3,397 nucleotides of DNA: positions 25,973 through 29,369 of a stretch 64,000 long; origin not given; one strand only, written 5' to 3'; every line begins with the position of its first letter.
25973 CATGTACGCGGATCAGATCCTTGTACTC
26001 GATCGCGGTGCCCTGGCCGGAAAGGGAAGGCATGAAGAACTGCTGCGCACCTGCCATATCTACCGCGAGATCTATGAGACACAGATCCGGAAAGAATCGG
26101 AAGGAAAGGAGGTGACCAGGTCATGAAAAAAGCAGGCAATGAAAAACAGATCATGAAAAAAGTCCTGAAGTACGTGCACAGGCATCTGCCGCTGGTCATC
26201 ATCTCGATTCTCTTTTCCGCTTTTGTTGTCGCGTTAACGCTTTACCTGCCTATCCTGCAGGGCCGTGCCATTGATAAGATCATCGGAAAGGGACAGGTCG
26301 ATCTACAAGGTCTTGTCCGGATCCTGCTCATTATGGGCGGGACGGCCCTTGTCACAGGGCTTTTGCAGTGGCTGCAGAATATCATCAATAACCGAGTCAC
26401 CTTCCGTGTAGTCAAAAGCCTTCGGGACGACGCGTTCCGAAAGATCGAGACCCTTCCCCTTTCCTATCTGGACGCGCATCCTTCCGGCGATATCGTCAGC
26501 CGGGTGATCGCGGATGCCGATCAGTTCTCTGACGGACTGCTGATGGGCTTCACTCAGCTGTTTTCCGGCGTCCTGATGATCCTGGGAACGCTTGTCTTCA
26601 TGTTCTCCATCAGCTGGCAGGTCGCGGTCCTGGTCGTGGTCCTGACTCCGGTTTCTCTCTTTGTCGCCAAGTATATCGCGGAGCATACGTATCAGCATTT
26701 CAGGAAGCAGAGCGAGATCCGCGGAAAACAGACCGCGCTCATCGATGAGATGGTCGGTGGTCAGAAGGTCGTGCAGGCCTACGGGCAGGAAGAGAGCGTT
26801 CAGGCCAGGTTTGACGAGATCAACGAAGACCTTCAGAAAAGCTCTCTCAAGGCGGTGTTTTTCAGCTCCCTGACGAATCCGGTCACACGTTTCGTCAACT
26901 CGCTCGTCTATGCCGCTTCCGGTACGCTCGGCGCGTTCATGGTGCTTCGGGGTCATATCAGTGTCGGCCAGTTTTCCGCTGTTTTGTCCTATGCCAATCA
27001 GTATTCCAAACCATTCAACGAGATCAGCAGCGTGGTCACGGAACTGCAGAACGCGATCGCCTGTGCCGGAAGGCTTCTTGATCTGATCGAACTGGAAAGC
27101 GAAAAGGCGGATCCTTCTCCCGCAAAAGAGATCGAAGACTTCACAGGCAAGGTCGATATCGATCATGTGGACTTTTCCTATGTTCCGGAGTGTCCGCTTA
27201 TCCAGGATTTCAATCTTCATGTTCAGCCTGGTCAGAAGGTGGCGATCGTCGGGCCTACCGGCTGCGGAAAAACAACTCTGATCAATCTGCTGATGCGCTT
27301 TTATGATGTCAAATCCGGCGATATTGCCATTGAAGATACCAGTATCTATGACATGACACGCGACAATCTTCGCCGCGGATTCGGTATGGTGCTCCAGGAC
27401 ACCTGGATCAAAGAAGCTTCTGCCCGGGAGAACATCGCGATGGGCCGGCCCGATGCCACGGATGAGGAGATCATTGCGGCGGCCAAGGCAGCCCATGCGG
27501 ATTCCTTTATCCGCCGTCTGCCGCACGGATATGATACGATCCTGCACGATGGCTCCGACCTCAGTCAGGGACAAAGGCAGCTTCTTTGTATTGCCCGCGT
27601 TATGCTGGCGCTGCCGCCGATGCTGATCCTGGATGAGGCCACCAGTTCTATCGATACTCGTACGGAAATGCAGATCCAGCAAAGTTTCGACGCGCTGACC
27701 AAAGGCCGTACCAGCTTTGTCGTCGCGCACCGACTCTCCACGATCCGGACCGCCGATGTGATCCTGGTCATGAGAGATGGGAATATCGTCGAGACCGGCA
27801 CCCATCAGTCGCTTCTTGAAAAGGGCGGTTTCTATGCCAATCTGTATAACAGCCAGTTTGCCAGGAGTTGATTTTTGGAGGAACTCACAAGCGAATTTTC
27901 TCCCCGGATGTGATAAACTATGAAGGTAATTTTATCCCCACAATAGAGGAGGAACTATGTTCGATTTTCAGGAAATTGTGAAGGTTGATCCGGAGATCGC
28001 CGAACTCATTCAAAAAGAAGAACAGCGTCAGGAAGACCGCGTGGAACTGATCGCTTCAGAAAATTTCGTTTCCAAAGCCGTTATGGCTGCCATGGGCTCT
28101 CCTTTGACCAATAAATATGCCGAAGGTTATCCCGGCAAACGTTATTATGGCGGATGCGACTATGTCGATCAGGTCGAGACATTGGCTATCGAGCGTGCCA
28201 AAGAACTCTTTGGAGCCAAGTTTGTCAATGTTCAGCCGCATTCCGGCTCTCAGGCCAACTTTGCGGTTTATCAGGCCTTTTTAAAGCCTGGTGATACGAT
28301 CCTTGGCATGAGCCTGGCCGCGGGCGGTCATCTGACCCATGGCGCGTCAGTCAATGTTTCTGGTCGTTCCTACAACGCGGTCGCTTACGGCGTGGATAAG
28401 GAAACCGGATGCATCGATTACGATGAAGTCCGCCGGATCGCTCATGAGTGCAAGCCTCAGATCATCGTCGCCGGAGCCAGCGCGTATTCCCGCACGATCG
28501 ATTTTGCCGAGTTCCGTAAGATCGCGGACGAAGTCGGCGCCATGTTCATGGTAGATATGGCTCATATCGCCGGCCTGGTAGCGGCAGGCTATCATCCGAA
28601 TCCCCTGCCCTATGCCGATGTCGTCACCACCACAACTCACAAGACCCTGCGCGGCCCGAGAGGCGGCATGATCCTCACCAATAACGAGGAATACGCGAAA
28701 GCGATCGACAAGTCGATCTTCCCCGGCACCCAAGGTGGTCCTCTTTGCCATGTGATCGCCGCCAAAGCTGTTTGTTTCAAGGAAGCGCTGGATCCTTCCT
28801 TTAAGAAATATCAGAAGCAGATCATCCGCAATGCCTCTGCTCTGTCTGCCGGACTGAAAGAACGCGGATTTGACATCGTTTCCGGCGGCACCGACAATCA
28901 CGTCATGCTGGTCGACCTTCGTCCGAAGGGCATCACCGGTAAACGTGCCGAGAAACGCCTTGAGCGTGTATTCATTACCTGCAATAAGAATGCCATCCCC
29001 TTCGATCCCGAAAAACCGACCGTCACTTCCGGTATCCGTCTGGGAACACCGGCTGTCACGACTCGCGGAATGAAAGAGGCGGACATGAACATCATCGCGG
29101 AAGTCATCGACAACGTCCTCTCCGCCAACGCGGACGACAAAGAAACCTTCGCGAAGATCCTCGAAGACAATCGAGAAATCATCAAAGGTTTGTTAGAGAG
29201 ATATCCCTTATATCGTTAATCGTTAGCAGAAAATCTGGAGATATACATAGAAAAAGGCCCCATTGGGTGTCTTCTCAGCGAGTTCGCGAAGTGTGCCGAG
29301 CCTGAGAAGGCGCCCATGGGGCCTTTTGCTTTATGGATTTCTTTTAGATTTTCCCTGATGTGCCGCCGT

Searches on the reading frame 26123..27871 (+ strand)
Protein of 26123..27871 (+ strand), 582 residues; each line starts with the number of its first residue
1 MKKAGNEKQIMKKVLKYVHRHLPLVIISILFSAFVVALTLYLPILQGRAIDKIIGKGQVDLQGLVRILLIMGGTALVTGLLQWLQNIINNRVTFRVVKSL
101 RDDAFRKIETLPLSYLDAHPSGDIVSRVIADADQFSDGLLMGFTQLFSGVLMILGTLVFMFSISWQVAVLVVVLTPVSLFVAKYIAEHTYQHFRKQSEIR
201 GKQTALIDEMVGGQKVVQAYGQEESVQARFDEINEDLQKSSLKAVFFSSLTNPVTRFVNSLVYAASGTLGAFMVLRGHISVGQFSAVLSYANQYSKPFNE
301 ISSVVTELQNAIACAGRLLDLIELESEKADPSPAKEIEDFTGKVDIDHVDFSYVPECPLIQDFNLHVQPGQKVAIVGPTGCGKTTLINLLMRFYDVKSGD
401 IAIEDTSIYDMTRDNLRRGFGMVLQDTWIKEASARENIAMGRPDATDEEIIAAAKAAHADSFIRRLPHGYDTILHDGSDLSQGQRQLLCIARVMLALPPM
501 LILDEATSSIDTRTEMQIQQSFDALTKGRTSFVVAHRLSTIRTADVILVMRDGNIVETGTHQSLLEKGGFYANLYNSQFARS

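Call 14: search_protein_families(library=pfam, proteins=[window:26123-27871:+], max_evalue=0.01)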
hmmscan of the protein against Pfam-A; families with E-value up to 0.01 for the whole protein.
window:26123-27871:+ (582 aa): 9 families
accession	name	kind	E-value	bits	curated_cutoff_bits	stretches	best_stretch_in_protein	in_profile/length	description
PF00664.28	ABC_membrane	-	1.5e-54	186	28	1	25-297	1-273/274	ABC transporter transmembrane region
PF00005.33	ABC_tran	-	8.2e-30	104.6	25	1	361-508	2-137/137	ABC transporter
PF02463.25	SMC_N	-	3.1e-05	23.9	40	1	435-550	94-211/220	RecF/RecN/SMC N terminal domain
PF13401.12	AAA_22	-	0.00022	22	27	1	373-506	8-93/130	AAA domain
PF01926.29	MMR_HSR1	-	0.0015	19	21.9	0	372-401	1-29/113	50S ribosome-binding GTPase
PF13476.12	AAA_23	-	0.0018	19.3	27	1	371-390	20-39/201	AAA domain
PF13238.12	AAA_18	-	0.0064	17.4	29.4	0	373-417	1-52/128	AAA domain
PF13304.12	AAA_21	-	0.0067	17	27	0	374-392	3-21/304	AAA domain, putative AbiEii toxin, Type IV TA system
PF12775.13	AAA_7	-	0.0083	16.1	25.8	0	364-395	27-58/181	P-loop containing dynein motor region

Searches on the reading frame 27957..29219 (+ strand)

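Call 14: search_protein_families(library=pfam, proteins=[window:27957-29219:+], max_evalue=0.01)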
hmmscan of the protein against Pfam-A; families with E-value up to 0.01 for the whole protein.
window:27957-29219:+ (420 aa): 5 families
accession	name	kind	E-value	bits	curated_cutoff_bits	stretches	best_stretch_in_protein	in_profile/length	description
PF00464.25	SHMT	-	1.2e-178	594.3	27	1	8-384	2-399/399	Serine hydroxymethyltransferase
PF00155.27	Aminotran_1_2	-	8.5e-11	42.1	19.7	1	64-375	38-357/361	Aminotransferase class I and II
PF01041.23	DegT_DnrJ_EryC1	-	1.2e-07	31.8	19.8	1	94-252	45-197/360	DegT/DnrJ/EryC1/StrS aminotransferase family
PF01212.27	Beta_elim_lyase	-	5.2e-06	26.4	27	1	79-339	39-269/288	Beta-eliminating lyase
PF01053.26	Cys_Met_Meta_PP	-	0.0052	15.8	27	1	95-251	74-223/381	Cys/Met metabolism PLP-dependent enzyme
